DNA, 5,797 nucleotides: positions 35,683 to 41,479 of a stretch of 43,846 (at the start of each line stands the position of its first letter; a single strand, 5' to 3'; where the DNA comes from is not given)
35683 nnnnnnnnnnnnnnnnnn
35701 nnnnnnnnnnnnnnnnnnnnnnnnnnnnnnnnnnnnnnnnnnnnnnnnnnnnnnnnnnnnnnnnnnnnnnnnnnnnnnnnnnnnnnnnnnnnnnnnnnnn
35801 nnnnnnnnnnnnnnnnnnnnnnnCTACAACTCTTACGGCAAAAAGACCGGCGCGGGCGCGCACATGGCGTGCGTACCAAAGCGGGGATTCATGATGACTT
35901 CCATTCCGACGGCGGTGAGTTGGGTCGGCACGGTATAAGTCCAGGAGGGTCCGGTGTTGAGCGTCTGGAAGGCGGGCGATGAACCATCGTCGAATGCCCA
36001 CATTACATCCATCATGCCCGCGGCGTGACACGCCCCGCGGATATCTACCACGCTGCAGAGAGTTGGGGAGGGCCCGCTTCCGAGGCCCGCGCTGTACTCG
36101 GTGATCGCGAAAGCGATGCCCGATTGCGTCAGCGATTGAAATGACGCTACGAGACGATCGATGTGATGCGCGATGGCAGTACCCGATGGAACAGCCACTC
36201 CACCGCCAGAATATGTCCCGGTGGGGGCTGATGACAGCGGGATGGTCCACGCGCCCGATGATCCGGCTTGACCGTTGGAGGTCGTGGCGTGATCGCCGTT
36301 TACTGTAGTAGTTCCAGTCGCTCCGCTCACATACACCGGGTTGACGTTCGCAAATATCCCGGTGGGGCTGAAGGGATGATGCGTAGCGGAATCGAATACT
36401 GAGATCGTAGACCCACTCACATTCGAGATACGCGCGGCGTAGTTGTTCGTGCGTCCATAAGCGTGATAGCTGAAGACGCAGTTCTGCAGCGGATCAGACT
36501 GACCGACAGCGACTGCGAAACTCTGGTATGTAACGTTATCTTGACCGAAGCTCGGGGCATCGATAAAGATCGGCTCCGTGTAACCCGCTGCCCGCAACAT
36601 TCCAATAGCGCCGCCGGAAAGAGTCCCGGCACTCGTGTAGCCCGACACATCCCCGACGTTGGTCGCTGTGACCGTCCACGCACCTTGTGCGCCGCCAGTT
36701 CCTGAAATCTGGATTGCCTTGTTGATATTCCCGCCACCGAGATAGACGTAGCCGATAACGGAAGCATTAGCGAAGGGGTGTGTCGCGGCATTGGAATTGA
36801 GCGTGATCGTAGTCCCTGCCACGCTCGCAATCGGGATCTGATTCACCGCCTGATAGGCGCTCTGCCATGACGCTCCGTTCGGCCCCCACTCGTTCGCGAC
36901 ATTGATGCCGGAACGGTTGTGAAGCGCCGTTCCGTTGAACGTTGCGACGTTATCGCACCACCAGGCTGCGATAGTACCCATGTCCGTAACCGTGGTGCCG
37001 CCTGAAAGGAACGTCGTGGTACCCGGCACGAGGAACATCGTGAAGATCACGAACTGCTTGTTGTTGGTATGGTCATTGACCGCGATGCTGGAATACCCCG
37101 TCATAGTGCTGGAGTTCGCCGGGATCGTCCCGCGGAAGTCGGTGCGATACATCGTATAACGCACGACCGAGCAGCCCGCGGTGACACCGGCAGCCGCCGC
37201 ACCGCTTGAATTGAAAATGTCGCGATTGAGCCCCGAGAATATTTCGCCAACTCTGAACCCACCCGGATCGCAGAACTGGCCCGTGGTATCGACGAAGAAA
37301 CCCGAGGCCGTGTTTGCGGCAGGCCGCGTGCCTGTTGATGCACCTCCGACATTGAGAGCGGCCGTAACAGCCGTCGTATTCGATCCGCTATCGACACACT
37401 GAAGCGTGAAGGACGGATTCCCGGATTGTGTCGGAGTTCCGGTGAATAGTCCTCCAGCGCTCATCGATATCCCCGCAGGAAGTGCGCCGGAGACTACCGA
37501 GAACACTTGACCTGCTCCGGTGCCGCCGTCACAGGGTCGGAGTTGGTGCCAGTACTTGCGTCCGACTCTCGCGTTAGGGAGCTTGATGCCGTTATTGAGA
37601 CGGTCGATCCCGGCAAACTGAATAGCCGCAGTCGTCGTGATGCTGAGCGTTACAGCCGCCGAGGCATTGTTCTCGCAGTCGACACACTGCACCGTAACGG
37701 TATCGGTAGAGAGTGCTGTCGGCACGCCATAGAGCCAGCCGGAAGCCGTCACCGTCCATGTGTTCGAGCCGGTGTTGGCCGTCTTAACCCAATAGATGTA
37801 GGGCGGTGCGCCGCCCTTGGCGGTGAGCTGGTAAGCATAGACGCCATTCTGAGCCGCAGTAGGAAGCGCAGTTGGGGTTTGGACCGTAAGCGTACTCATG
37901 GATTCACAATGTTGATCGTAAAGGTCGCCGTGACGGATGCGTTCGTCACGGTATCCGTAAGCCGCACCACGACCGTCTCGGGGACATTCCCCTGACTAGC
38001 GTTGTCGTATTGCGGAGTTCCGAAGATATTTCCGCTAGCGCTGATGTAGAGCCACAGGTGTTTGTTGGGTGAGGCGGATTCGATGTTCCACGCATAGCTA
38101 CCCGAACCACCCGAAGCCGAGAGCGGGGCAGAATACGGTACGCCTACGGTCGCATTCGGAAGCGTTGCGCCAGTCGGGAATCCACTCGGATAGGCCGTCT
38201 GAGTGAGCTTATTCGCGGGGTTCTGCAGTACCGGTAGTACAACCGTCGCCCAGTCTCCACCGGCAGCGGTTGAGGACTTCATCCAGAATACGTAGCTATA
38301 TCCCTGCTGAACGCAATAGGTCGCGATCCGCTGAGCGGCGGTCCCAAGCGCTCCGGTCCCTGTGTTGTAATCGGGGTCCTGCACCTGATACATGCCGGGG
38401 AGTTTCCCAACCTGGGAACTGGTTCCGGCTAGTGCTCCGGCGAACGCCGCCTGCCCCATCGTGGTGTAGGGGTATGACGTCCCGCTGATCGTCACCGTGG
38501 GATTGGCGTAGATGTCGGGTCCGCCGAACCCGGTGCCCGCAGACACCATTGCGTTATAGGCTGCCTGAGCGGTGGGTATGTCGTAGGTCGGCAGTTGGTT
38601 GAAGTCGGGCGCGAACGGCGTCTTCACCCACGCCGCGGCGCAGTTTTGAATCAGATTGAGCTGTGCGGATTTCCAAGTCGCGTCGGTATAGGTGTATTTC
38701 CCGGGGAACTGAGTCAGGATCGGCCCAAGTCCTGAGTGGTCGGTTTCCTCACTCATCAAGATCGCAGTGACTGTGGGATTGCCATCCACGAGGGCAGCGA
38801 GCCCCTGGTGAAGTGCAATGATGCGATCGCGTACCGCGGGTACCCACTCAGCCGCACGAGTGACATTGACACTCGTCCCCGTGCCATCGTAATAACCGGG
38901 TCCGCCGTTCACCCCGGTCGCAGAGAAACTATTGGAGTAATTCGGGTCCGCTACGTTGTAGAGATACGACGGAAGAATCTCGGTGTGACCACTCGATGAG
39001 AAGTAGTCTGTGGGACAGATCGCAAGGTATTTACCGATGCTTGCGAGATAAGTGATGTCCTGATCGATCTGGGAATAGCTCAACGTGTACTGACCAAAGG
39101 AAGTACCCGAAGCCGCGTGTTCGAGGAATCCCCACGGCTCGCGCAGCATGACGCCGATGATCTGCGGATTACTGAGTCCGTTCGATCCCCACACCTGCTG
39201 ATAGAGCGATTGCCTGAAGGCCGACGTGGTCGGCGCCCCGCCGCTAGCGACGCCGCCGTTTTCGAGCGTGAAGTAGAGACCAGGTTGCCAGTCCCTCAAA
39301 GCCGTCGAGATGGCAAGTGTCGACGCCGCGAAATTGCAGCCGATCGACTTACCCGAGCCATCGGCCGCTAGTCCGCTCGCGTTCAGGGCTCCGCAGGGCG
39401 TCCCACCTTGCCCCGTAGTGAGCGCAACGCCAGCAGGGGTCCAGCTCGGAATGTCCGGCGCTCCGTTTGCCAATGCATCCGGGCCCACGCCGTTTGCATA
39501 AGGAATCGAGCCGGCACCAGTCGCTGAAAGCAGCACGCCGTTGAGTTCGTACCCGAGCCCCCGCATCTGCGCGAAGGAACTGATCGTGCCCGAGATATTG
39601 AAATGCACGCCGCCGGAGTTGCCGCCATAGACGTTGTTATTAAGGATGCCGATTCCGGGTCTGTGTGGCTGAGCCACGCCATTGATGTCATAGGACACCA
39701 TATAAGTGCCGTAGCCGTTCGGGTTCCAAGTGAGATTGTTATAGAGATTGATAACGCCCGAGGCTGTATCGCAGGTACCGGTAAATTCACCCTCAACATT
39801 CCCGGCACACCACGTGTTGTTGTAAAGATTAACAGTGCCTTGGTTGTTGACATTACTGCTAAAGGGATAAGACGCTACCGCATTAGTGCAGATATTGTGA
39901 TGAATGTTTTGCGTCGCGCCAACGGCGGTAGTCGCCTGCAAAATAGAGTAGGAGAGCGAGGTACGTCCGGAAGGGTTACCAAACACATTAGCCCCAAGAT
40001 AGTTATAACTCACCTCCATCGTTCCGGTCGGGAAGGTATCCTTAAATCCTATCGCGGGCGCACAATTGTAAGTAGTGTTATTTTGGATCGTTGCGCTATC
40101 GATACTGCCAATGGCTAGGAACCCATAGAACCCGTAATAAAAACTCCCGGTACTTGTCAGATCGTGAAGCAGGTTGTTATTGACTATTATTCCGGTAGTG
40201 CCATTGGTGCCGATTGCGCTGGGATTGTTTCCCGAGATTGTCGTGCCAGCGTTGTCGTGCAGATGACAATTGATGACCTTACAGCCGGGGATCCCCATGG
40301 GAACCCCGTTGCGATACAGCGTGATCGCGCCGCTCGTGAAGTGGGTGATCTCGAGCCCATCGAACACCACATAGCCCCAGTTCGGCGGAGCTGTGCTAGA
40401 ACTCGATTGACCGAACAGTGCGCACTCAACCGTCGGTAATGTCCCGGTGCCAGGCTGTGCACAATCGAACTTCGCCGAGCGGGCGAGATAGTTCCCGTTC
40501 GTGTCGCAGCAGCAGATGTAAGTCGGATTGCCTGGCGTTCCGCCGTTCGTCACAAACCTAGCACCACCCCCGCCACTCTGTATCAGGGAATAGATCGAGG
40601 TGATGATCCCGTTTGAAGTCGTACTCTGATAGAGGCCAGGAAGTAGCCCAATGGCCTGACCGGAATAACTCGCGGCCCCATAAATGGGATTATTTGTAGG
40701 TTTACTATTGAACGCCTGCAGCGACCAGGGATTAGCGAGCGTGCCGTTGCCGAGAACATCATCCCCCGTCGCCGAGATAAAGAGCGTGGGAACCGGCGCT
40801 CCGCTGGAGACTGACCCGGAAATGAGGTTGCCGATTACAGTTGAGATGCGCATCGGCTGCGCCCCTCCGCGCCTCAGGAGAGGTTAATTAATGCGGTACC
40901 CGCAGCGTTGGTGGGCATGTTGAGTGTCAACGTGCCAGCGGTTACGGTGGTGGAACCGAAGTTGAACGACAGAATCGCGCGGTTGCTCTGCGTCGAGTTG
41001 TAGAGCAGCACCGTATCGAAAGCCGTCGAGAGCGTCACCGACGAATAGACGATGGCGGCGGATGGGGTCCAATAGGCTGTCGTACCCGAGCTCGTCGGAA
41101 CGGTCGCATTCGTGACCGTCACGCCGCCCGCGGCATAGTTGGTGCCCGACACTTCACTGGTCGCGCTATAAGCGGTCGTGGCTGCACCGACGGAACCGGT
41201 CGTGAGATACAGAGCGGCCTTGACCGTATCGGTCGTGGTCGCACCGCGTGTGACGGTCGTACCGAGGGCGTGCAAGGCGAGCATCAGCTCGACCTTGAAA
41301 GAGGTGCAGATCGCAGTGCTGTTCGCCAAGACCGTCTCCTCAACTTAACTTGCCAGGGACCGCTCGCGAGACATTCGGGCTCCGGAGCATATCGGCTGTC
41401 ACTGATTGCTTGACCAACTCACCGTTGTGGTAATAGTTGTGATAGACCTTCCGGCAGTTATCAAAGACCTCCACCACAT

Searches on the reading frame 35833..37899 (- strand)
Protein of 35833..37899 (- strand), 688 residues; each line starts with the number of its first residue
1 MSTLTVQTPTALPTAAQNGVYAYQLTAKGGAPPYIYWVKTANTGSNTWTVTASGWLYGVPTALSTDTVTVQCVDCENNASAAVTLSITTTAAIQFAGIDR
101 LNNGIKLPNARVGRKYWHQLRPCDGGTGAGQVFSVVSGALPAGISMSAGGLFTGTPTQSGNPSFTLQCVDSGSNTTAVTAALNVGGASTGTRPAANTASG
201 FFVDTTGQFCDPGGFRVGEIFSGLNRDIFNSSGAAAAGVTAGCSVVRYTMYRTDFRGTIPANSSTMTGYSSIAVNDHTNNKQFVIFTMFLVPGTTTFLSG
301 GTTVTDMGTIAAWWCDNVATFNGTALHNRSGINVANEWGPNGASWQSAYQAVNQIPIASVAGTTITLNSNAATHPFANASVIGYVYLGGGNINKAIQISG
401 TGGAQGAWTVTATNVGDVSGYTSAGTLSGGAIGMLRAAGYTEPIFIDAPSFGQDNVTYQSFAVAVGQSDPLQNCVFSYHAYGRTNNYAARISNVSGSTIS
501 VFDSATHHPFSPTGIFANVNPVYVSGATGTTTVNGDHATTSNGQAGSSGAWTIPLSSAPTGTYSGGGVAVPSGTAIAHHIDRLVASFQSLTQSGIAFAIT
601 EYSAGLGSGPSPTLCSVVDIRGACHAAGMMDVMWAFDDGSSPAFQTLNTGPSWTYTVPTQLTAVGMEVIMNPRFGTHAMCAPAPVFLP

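Call 3: search_protein_families(library=pfam, proteins=[window:35833-37899:-], max_evalue=0.1)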
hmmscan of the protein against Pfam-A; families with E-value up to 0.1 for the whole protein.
window:35833-37899:- (688 aa): 2 families
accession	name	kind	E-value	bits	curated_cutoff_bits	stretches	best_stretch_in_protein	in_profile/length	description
PF00150.24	Cellulase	-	0.0011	18.9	23.5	1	431-486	150-200/272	Cellulase (glycosyl hydrolase family 5)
PF04281.18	Tom22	-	0.045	14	28.7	1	39-66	91-118/141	Mitochondrial import receptor subunit Tom22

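Call 4: search_protein_families(library=phrogs, proteins=[window:35833-37899:-], max_evalue=0.01)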
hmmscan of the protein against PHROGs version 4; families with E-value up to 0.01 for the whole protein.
window:35833-37899:- (688 aa): 0 families

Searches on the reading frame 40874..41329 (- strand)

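Call 77: search_protein_families(library=phrogs, proteins=[window:40874-41329:-], max_evalue=0.01)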
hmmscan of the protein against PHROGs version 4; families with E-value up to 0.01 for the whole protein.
window:40874-41329:- (151 aa): 1 family
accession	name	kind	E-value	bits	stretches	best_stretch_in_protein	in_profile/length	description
phrog_644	-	unknown function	2.2e-09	38.4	1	32-143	24-139/174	-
